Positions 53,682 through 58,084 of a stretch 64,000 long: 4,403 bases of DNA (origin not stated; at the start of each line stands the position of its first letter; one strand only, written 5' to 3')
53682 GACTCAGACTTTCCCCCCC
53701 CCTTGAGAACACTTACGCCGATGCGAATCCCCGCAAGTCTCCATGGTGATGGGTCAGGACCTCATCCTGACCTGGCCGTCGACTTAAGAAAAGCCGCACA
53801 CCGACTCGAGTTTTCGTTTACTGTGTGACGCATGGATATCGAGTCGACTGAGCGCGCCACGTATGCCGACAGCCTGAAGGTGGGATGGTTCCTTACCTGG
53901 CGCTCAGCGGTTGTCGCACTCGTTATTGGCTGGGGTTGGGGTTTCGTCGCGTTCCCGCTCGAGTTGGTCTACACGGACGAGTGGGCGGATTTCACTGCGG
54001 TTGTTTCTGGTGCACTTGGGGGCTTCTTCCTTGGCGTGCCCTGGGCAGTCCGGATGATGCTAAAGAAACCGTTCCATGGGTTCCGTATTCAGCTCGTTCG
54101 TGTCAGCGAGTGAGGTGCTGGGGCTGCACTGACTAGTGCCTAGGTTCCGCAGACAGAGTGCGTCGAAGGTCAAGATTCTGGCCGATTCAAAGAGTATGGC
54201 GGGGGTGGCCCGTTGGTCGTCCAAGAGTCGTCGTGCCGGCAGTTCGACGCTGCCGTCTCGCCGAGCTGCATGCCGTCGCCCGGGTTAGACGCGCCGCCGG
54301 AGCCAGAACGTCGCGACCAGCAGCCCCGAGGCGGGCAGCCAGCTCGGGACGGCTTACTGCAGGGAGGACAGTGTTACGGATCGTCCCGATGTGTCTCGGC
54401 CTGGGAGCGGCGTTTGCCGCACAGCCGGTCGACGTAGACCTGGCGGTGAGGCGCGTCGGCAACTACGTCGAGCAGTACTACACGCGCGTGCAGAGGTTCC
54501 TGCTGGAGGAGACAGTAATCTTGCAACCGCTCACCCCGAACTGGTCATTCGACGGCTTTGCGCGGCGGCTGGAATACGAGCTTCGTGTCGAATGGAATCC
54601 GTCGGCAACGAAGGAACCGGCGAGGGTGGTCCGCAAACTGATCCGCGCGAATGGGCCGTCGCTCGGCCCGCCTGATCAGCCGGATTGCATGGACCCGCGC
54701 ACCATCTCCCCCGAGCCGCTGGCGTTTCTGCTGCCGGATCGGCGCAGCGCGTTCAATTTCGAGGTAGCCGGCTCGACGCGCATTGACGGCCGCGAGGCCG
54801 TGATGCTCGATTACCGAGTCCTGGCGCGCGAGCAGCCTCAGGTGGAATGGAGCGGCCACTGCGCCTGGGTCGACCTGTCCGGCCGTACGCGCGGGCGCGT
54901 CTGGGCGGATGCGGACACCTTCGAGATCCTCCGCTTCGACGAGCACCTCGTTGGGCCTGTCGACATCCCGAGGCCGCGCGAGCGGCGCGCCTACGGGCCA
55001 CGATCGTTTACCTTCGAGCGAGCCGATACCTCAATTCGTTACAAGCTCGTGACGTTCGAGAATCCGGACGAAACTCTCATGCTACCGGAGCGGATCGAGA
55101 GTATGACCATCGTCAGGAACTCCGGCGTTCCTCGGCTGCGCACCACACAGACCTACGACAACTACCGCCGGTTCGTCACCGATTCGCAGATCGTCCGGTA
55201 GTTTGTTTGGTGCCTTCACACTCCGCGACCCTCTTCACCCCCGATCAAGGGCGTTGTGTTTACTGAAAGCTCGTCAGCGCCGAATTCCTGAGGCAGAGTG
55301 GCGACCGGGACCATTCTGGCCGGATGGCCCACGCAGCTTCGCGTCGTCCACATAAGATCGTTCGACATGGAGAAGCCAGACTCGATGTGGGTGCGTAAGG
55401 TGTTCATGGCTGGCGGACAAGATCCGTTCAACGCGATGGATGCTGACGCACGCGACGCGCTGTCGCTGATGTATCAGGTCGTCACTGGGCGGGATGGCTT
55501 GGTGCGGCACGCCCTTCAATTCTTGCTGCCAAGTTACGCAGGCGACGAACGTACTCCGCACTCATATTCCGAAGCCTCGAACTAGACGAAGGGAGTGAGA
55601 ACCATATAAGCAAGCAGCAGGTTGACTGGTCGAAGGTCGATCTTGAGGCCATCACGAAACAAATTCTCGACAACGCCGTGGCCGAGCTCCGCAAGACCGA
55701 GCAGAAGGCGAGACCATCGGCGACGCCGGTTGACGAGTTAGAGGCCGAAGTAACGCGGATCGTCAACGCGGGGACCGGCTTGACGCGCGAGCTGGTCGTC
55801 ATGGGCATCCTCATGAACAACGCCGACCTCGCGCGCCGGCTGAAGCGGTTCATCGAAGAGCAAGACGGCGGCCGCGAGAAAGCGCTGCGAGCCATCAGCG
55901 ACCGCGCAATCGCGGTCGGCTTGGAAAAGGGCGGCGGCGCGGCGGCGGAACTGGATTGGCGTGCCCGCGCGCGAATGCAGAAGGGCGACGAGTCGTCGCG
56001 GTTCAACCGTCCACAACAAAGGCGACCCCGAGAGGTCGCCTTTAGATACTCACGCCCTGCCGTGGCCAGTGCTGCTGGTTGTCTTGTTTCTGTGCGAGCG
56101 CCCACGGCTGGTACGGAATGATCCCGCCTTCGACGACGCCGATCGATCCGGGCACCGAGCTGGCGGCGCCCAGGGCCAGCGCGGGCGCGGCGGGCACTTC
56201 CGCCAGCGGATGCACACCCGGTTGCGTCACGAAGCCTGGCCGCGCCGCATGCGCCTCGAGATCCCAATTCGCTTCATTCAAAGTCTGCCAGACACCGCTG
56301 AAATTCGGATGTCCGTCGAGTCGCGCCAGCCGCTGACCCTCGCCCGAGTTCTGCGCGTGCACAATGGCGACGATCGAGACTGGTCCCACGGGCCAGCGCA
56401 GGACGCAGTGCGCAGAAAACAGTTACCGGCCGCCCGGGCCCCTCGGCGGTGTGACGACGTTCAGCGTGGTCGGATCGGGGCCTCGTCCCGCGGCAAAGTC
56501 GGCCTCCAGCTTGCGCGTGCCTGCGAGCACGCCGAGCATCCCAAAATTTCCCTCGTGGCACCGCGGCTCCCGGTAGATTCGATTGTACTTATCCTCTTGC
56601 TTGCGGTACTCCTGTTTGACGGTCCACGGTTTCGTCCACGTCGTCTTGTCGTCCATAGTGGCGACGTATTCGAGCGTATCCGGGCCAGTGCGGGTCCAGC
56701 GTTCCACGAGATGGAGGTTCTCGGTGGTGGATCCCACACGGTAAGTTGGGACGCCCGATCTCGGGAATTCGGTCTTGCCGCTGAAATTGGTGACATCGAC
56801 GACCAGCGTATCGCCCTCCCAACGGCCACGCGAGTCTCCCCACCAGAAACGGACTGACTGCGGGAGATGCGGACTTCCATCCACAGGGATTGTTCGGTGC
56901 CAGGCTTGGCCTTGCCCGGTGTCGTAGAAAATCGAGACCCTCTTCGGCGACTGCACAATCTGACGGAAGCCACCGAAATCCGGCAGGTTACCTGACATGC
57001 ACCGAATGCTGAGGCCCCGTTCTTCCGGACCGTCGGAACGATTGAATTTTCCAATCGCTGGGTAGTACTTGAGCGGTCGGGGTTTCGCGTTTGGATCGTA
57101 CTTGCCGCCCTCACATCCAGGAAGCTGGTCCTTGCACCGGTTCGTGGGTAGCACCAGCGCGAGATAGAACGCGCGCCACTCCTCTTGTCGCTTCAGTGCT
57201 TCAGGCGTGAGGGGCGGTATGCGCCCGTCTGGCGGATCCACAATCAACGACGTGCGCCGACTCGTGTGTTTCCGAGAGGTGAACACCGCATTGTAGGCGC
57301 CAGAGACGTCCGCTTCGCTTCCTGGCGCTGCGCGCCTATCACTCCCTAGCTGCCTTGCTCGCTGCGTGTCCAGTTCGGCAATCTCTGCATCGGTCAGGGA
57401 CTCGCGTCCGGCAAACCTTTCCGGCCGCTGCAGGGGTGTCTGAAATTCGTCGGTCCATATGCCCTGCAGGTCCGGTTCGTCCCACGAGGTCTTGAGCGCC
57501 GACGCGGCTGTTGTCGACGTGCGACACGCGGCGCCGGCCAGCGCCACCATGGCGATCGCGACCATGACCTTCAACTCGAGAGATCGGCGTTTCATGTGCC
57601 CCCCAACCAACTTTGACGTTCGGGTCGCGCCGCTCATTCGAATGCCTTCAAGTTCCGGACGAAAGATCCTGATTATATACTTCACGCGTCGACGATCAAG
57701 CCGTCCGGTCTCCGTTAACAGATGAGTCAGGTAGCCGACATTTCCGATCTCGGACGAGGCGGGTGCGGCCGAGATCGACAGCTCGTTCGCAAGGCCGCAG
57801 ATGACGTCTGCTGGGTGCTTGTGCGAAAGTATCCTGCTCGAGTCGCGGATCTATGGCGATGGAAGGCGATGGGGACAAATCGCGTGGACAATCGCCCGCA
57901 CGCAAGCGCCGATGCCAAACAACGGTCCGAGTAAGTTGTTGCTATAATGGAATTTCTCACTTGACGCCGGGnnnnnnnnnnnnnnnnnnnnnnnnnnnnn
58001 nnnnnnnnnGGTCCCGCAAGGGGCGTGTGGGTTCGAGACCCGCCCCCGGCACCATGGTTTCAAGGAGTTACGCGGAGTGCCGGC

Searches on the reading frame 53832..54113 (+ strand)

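Call 8: search_protein_families(library=pfam, proteins=[window:53832-54113:+], max_evalue=0.01)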
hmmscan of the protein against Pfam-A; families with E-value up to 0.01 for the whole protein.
window:53832-54113:+ (93 aa): 0 families

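Call 38: search_protein_families(library=pfam, proteins=[window:53832-54113:+], max_evalue=10)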
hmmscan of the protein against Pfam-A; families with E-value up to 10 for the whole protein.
window:53832-54113:+ (93 aa): 2 families
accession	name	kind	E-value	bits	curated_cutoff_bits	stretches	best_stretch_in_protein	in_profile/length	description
PF13346.12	ABC2_membrane_5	-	0.2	11.6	25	1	17-73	110-164/205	ABC-2 family transporter protein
PF08122.17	NDUF_B12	-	7.8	6.9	22.7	1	22-47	18-42/55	NADH-ubiquinone oxidoreductase B12 subunit family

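Call 39: search_protein_families(library=phrogs, proteins=[window:53832-54113:+], max_evalue=0.1)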
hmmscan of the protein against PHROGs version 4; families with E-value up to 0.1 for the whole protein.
window:53832-54113:+ (93 aa): 0 families

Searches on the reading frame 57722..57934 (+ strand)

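Call 8: search_protein_families(library=pfam, proteins=[window:57722-57934:+], max_evalue=0.01)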
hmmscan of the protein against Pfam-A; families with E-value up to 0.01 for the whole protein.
window:57722-57934:+ (70 aa): 0 families

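Call 38: search_protein_families(library=pfam, proteins=[window:57722-57934:+], max_evalue=10)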
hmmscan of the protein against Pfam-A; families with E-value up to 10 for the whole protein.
window:57722-57934:+ (70 aa): 1 family
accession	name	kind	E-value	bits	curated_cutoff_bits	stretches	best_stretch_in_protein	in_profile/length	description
PF04256.18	DUF434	-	0.13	12.4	27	1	23-42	3-22/56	Protein of unknown function (DUF434)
